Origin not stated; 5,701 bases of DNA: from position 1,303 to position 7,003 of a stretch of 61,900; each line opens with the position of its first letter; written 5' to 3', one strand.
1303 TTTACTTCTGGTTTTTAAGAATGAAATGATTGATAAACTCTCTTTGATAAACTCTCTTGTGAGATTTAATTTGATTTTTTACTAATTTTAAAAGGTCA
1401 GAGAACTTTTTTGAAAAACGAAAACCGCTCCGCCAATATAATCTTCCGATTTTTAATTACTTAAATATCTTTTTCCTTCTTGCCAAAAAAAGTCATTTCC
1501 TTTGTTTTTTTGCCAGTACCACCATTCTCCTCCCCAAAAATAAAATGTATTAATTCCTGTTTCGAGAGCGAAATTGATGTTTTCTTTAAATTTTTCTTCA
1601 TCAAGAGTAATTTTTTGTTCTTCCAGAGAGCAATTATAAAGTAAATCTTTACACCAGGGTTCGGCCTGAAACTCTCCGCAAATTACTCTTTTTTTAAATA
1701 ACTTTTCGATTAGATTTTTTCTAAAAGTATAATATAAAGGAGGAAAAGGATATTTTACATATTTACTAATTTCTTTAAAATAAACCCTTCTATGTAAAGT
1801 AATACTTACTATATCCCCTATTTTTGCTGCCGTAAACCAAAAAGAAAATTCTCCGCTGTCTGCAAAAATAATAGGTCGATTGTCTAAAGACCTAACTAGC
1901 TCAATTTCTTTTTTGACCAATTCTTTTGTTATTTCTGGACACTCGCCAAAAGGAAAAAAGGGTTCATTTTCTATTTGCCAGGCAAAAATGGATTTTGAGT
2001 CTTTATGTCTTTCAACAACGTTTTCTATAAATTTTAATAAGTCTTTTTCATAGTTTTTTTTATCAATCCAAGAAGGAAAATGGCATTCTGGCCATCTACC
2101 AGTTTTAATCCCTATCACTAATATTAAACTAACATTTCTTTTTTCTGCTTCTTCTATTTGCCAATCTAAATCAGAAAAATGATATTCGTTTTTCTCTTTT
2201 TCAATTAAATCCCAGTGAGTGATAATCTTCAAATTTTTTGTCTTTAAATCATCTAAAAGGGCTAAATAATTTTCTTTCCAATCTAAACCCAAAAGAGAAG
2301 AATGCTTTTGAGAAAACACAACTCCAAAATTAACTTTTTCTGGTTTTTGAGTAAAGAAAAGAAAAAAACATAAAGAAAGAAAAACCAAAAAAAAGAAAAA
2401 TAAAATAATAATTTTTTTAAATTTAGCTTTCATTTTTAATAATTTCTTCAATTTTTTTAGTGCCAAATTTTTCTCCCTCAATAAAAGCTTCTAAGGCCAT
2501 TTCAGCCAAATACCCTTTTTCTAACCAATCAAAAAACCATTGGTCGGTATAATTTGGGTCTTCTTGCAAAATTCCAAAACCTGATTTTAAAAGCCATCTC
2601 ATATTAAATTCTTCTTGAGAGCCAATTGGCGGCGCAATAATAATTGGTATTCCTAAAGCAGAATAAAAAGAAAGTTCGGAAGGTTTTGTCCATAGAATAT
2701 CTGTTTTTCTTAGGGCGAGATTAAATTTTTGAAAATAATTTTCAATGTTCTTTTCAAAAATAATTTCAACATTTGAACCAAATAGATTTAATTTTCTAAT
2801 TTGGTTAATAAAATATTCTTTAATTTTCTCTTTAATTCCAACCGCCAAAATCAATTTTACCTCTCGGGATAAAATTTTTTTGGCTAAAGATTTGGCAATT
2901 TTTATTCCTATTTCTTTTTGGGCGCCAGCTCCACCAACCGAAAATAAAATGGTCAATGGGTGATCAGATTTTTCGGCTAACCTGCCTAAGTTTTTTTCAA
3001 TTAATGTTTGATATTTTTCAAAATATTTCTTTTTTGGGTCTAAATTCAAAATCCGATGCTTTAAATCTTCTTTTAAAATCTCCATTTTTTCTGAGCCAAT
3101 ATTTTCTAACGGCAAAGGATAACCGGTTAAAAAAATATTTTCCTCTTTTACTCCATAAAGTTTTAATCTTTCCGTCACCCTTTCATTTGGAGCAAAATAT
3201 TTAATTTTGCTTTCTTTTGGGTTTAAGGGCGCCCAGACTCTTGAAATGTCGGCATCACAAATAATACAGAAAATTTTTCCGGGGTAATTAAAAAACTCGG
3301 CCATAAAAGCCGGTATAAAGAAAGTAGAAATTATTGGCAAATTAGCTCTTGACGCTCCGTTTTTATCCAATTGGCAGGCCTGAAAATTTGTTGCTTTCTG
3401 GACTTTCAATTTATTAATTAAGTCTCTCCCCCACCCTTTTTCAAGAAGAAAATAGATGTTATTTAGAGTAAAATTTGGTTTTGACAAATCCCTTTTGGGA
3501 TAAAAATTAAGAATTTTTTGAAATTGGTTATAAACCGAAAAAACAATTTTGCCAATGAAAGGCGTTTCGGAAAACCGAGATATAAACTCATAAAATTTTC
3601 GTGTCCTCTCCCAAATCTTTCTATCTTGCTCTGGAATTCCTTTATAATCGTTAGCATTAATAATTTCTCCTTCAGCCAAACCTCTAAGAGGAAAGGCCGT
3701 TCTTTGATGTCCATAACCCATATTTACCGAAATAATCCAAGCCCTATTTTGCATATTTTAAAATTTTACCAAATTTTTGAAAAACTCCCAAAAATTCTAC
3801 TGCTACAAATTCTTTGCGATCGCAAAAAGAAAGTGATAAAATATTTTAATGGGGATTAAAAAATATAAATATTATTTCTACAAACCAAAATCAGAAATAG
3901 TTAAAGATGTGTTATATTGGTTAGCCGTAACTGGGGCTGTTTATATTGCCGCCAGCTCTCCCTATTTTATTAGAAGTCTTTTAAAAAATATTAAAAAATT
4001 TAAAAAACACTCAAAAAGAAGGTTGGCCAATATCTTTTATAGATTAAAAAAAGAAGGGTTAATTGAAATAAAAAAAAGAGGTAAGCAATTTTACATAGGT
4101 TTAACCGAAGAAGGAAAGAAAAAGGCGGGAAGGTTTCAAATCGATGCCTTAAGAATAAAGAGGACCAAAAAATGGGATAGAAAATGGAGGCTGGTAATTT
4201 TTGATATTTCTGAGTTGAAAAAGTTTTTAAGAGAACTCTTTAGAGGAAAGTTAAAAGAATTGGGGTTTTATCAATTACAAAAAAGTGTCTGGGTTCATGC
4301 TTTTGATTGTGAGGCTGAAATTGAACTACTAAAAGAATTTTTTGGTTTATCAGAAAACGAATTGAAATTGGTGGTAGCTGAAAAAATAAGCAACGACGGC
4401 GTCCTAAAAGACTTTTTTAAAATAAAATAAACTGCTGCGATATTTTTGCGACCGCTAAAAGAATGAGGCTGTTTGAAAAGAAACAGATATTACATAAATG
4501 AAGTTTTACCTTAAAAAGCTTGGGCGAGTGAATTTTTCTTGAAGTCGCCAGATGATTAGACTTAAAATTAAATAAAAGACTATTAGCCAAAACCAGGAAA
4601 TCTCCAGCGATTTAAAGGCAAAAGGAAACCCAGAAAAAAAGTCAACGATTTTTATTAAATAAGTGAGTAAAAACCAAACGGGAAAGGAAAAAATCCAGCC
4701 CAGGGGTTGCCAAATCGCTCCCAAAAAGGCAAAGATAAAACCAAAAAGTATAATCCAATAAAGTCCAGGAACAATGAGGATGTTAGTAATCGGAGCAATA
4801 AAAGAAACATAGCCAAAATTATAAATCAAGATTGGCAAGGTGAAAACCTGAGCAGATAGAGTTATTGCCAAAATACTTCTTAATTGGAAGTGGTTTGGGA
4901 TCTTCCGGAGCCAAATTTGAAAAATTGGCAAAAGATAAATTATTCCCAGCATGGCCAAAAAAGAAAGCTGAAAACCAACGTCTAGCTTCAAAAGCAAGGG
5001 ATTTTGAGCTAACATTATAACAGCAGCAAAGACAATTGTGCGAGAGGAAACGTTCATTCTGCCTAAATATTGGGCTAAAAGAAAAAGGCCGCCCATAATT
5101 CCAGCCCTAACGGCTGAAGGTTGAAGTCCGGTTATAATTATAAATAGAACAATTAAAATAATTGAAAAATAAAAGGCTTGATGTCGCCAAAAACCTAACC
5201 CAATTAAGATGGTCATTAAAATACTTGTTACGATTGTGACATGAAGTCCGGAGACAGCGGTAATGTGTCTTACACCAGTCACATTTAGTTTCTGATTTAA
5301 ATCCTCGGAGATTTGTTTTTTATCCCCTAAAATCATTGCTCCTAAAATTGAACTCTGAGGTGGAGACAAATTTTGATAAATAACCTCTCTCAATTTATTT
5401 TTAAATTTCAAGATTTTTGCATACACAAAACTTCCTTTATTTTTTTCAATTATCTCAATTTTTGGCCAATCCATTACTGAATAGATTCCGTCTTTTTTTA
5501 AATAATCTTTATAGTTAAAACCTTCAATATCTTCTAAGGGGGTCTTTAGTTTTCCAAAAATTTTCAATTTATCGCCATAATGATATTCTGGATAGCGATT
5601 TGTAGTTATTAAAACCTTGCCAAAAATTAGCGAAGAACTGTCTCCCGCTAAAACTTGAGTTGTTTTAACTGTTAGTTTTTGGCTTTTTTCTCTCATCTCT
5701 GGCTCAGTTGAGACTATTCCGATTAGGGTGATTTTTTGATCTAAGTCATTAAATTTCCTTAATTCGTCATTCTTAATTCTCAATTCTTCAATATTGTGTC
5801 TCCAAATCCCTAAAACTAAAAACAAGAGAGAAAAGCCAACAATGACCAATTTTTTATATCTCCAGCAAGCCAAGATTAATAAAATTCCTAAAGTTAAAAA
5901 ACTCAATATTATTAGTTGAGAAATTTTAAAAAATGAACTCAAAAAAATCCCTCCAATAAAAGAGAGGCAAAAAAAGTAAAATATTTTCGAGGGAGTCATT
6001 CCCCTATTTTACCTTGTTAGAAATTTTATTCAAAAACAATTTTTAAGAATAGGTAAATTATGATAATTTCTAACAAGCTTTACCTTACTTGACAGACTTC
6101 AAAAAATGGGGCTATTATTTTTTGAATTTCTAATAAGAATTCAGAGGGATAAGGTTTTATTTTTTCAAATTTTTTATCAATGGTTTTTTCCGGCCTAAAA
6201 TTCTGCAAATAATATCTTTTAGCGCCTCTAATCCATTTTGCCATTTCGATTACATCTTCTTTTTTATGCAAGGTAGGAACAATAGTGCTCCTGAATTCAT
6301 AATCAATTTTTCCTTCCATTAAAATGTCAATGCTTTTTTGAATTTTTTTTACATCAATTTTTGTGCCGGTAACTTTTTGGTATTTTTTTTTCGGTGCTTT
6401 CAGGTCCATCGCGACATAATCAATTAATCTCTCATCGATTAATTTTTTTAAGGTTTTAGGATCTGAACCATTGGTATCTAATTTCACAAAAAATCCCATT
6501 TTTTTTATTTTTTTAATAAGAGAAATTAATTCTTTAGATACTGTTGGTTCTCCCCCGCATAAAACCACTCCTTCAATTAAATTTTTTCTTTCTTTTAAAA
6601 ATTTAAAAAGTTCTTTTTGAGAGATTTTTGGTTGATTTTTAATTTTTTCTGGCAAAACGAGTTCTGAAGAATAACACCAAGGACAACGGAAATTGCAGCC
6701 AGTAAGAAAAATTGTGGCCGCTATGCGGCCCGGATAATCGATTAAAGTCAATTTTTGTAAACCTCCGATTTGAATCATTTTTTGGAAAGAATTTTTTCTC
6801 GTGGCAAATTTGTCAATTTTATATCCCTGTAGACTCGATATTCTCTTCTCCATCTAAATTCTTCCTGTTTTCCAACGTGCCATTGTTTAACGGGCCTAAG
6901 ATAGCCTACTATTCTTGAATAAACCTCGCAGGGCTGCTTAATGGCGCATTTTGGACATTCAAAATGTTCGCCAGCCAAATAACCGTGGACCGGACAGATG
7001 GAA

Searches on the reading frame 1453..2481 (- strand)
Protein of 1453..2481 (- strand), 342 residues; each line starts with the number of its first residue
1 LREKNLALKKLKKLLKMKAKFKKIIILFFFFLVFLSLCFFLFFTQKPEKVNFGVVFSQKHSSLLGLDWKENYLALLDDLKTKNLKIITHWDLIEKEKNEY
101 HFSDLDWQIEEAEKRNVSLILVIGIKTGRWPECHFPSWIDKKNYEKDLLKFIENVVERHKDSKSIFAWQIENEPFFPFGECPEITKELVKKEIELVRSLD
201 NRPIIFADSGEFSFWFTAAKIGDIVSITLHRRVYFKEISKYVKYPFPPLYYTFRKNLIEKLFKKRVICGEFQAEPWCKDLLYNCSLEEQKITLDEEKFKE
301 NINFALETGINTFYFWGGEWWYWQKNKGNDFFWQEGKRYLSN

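Call 49: search_protein_families(library=pfam, proteins=[window:1453-2481:-], max_evalue=0.00001)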
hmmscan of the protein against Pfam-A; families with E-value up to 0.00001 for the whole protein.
window:1453-2481:- (342 aa): 1 family
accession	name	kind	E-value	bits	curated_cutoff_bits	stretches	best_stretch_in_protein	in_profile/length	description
PF02449.21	Glyco_hydro_42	-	7.3e-06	26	21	0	141-174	105-138/376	Beta-galactosidase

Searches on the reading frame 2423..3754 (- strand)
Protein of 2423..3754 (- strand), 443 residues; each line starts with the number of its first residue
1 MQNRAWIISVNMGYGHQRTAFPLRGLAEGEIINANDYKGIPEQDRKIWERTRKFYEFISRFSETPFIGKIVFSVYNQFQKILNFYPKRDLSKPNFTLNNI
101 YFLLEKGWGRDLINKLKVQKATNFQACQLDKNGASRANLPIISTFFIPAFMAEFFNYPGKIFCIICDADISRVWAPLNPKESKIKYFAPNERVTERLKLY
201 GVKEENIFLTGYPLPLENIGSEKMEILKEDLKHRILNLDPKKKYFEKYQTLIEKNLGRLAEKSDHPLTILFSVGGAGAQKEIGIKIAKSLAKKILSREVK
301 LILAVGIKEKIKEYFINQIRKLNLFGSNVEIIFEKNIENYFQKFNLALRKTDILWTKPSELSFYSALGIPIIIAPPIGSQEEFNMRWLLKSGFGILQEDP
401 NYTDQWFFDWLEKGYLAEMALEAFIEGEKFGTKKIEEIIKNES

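Call 49: search_protein_families(library=pfam, proteins=[window:2423-3754:-], max_evalue=0.00001)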
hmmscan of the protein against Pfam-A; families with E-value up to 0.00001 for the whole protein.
window:2423-3754:- (443 aa): 1 family
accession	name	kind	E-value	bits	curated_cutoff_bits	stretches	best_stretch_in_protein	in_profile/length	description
PF22053.2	DUF6938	-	5.1e-16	59.4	27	1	262-323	33-94/236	Domain of unknown function (DUF6938)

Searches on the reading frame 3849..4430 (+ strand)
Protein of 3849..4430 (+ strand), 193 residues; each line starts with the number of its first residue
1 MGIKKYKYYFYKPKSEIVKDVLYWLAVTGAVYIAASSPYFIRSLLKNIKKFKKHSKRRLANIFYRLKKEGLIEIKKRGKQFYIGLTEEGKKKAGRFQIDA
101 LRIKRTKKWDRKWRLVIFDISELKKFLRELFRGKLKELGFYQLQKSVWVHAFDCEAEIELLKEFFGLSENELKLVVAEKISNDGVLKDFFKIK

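Call 49: search_protein_families(library=pfam, proteins=[window:3849-4430:+], max_evalue=0.00001)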
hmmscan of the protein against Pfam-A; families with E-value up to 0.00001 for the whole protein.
window:3849-4430:+ (193 aa): 1 family
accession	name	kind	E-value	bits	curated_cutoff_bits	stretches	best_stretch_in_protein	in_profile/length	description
PF20803.2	PaaX_M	-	3.8e-18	65.8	24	1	107-178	2-72/83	PaaX protein central Cas2-like domain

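Call 82: search_protein_families(library=padloc, proteins=[window:3849-4430:+], max_evalue=0.1)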
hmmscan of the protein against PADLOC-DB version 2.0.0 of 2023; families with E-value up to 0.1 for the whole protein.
window:3849-4430:+ (193 aa): 14 families
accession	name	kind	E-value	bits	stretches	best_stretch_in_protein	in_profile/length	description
PDLC01251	Cas2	-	3.8e-05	21.9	1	113-150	2-36/84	"CAS-I,CAS-II,CAS-III,CAS-IV,CAS-V,CAS-VI; acquisition_2"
PDLC00935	Cas2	-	0.00015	20.1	1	113-151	2-41/96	CRISPR-associated endonuclease Cas2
PDLC03869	LmuC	-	0.00018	19.2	1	54-118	87-142/168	-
PDLC02070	Cas2_II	-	0.00019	19.8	1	115-165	4-51/89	-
PDLC02068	Cas2_II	-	0.00027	18.6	1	106-156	18-69/137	-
PDLC01861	CARF3--CARF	-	0.00045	17.6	1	50-93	209-253/260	-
PDLC01847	CARF3--CARF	-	0.00089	16.9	1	60-97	199-236/239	-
PDLC01748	Cas2_IIIa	-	0.0012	17.4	1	115-148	4-34/88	-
PDLC01868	CARF3--CARF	-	0.012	13.2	1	58-91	180-213/218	-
PDLC02072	Cas2_II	-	0.016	13.4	1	113-156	7-53/72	-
PDLC01525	Cas2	-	0.019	13.7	1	115-155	4-42/90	"CAS-I,CAS-II,CAS-III,CAS-IV,CAS-V,CAS-VI; acquisition_2"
PDLC02075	Cas2a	-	0.025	12.9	0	115-155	4-42/85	-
PDLC01862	CARF3--CARF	-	0.051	11.1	1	45-93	180-227/233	-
PDLC03922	MkoB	-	0.056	10.7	1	59-112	59-110/610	-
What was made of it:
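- Tried and rejected: PADLOC gives only weak Cas2, CARF-wHTH and LmuC hits (call 82).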

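Call 83: search_protein_families(library=phrogs, proteins=[window:3849-4430:+], max_evalue=0.1)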
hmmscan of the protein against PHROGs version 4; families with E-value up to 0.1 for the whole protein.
window:3849-4430:+ (193 aa): 2 families
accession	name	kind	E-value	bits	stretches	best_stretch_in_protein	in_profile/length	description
phrog_11046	-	transcription regulation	0.0016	19.3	1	41-93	26-77/94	transcriptional regulator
phrog_26029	-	unknown function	0.094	14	0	142-181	49-86/105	-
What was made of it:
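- Tried and rejected: PHROGs gives only weak 'transcriptional regulator' hits (call 83).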

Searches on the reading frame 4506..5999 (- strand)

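Call 49: search_protein_families(library=pfam, proteins=[window:4506-5999:-], max_evalue=0.00001)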
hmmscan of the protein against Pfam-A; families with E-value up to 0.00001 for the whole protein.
window:4506-5999:- (497 aa): 2 families
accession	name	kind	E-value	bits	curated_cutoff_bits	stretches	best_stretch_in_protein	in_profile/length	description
PF03772.21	Competence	-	3.2e-55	187.8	23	1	222-485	1-266/270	Competence protein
PF13567.11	DUF4131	-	2.7e-21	76.4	31.6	1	33-182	9-163/165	Domain of unknown function (DUF4131)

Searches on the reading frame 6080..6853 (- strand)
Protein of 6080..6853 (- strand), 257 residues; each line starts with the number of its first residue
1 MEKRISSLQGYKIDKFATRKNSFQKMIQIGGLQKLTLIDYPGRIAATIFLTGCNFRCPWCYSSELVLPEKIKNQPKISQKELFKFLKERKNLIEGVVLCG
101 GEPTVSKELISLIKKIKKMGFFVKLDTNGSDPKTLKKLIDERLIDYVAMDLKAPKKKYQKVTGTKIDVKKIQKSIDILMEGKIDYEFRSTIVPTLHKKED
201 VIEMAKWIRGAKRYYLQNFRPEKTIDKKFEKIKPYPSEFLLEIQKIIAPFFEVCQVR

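Call 49: search_protein_families(library=pfam, proteins=[window:6080-6853:-], max_evalue=0.00001)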
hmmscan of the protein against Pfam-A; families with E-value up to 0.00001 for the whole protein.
window:6080-6853:- (257 aa): 2 families
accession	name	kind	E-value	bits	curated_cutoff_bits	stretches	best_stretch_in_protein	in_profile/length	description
PF04055.27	Radical_SAM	-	3.9e-23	82.9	29.5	1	48-207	2-165/166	Radical SAM superfamily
PF13353.11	Fer4_12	-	6.3e-11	43.2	22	1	46-147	8-109/137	4Fe-4S single cluster domain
